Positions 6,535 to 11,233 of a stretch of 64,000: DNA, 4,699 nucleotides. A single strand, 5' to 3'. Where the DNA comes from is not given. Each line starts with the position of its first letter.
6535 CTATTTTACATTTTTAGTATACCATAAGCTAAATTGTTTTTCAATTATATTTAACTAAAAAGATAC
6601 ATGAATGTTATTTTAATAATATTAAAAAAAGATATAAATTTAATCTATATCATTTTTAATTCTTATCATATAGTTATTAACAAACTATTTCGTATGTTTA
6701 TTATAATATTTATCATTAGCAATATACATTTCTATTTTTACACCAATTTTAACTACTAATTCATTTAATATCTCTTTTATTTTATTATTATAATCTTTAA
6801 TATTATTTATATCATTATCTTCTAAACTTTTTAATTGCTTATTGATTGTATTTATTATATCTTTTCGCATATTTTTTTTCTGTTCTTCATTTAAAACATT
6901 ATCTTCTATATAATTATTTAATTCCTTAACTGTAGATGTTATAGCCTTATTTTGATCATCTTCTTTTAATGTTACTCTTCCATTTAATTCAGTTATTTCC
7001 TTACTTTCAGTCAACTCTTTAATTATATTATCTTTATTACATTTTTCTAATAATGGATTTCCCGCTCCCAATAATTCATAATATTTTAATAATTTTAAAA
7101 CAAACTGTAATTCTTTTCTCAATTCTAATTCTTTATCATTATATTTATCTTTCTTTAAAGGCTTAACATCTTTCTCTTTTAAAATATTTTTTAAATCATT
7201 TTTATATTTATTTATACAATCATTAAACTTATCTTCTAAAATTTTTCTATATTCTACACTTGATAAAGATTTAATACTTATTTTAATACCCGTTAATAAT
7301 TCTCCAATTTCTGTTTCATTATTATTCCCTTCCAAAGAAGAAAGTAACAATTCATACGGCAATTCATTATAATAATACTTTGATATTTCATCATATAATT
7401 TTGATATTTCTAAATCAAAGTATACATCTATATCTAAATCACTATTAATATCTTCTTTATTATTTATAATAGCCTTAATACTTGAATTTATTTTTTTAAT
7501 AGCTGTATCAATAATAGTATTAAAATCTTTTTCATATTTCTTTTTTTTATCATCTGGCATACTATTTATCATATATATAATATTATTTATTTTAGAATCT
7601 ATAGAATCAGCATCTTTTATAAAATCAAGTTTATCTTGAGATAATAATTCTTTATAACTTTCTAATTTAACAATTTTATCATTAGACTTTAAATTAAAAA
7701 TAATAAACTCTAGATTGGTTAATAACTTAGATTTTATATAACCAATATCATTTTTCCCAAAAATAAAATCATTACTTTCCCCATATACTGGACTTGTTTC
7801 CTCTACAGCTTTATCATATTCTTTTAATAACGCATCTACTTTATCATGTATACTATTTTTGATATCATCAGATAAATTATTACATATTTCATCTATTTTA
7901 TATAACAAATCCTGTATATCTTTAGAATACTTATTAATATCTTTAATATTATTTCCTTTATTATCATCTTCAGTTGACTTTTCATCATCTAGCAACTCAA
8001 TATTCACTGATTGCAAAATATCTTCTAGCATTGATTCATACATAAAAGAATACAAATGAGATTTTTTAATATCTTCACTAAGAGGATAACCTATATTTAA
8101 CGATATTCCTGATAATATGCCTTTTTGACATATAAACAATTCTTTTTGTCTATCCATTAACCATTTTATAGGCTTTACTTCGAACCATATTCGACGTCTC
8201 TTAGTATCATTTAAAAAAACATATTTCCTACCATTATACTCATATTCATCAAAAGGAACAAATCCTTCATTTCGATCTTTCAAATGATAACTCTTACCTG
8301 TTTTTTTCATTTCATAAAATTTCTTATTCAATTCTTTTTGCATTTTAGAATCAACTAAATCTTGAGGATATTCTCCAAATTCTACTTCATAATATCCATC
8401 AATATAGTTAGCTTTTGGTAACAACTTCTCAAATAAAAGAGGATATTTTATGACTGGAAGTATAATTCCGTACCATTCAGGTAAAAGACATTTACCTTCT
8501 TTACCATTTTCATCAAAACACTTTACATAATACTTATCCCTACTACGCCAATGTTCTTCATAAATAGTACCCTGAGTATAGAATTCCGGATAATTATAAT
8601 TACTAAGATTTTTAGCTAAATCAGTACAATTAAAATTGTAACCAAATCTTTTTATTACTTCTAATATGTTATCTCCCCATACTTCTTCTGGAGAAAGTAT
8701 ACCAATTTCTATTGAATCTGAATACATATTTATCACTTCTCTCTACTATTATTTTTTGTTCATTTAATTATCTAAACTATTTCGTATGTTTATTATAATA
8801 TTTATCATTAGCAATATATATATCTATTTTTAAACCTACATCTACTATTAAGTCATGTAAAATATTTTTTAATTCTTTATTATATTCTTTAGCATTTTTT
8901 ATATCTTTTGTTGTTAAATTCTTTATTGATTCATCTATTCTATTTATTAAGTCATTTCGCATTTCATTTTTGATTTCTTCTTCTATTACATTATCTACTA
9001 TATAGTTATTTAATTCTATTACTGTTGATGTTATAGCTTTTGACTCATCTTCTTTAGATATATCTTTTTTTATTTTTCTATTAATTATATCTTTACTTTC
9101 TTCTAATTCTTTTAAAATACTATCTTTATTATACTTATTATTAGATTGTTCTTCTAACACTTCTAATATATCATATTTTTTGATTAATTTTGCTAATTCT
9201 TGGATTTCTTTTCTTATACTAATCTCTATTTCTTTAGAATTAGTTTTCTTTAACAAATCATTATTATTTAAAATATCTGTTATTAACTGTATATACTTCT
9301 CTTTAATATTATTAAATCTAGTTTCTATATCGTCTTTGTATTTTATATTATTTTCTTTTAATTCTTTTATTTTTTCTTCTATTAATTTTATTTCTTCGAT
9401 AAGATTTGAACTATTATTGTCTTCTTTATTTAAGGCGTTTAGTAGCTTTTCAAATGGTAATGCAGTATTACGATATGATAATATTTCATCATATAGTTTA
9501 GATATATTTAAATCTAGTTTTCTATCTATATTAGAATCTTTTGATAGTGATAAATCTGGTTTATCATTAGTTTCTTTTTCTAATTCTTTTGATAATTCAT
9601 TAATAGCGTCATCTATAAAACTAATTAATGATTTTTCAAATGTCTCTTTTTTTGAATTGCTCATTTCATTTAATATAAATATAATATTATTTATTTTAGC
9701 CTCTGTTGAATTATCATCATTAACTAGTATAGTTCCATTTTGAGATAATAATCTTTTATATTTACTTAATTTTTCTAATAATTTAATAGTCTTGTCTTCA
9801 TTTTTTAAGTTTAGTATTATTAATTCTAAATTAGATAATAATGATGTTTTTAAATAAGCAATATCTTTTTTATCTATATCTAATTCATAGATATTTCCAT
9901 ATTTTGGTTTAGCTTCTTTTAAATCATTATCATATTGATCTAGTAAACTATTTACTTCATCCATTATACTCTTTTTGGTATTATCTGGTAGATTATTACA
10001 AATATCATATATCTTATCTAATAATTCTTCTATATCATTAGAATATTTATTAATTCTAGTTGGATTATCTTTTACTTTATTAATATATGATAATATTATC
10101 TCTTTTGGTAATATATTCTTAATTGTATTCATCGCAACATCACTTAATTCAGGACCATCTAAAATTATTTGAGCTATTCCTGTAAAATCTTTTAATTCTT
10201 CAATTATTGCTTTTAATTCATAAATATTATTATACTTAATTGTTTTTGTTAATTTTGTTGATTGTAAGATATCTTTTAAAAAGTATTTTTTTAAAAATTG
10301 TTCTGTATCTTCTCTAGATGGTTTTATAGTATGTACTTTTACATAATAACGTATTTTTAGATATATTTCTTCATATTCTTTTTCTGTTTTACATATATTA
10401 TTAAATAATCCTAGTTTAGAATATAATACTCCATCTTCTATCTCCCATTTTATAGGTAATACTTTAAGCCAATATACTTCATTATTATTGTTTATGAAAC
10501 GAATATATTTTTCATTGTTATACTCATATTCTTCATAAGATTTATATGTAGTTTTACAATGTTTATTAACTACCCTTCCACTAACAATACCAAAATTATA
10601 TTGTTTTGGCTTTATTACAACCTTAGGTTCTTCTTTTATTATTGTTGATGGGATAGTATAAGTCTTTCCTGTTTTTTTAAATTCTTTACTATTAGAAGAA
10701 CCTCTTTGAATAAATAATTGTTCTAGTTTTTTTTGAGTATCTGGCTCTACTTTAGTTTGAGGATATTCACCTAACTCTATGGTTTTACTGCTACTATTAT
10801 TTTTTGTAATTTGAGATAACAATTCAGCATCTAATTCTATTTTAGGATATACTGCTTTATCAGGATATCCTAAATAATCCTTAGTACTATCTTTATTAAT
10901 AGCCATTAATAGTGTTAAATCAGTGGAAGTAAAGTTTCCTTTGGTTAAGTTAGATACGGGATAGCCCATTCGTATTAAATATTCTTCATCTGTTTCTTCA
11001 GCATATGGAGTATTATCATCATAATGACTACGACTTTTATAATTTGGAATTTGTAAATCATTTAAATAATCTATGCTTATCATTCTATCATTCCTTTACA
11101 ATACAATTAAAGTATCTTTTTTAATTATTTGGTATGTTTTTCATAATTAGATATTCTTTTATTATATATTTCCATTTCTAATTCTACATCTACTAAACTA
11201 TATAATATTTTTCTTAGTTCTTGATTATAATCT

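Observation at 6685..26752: Eight-member tandem array of large, apparently cytoplasmic paralogs with no recognisable domain: a candidate undescribed system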

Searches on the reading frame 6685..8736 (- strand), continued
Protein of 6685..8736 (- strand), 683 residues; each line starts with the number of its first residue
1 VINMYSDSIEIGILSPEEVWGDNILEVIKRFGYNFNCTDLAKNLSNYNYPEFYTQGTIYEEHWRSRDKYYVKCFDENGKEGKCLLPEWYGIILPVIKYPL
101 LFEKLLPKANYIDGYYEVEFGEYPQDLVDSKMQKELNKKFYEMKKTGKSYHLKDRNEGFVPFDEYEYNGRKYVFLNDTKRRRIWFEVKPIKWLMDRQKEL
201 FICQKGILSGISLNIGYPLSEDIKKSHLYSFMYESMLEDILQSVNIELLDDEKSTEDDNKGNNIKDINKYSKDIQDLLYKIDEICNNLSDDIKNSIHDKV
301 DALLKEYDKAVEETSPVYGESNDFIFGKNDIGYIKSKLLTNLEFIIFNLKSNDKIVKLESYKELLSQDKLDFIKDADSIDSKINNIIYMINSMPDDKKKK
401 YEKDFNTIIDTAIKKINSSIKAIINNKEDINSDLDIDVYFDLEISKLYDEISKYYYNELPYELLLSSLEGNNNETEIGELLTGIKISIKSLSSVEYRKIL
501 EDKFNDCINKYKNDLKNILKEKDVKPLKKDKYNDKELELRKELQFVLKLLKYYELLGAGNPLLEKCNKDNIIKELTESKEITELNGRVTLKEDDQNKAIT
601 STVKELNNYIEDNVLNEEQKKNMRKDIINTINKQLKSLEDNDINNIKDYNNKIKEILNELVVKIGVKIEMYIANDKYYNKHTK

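Call 106: find_encoding_contigs(protein=P0011, flank=6000, max_places=2)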
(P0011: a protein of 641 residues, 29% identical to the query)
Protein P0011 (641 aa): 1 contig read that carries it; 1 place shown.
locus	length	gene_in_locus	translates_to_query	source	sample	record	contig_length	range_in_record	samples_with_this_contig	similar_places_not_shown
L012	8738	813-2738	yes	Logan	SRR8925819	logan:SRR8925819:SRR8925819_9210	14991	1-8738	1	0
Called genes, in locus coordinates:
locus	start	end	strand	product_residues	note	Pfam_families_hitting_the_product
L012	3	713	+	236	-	?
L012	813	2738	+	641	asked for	-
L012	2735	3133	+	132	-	-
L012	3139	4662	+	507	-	PF13203:DUF2201_N, PF09967:DUF2201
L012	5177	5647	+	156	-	PF08281:Sigma70_r4_2 (weak)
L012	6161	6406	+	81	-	-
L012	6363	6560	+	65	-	-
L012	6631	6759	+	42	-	-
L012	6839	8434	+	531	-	PF00239:Resolvase, PF07508:Recombinase, PF13408:Zn_ribbon_recom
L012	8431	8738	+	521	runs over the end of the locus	PF00239:Resolvase, PF07508:Recombinase, PF13408:Zn_ribbon_recom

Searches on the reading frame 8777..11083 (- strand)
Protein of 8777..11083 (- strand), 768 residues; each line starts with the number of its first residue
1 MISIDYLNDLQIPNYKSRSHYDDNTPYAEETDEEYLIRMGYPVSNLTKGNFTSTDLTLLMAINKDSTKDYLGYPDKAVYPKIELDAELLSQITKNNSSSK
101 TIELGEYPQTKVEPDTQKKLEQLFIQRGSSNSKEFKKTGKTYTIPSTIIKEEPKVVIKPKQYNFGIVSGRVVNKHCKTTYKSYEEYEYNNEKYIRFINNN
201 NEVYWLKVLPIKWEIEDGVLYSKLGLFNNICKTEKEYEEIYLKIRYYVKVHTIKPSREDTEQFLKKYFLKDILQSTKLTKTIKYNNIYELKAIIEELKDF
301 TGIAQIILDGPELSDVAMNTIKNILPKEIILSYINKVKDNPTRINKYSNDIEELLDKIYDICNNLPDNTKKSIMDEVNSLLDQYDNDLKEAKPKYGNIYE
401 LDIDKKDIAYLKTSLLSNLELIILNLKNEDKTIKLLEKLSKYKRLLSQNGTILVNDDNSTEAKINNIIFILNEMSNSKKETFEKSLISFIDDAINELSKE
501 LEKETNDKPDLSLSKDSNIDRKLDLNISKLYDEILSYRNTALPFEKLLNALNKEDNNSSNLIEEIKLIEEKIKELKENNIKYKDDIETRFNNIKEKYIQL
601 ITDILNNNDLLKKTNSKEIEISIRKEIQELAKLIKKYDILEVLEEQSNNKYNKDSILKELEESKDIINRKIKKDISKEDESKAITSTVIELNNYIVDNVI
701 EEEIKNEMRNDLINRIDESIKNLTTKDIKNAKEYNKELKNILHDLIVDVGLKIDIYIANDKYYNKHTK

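Call 4: search_protein_families(library=pfam, proteins=[window:8777-11083:-], max_evalue=1)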
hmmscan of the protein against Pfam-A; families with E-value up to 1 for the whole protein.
window:8777-11083:- (768 aa): 1 family
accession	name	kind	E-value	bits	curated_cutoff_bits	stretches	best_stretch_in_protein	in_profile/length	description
PF24741.1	AlkZ-rel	-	0.024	14.5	26.5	1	641-729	129-217/221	AlkZ related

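Call 5: search_protein_families(library=ncbifam, proteins=[window:8777-11083:-], max_evalue=1)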
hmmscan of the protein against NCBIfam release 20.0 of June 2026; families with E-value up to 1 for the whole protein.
window:8777-11083:- (768 aa): 1 family
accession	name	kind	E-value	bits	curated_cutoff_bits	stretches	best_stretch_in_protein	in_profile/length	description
TIGR02872.1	spore_ytvI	equivalog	0.034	13.6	198.15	1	327-390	75-138/341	sporulation integral membrane protein YtvI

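Call 6: search_protein_families(library=padloc, proteins=[window:8777-11083:-], max_evalue=1)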
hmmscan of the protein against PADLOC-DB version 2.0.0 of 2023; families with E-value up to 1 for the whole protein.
window:8777-11083:- (768 aa): 0 families

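Call 96: search_protein_families(library=phrogs, proteins=[window:8777-11083:-], max_evalue=0.01)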
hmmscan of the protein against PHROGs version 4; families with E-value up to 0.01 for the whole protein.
window:8777-11083:- (768 aa): 0 families
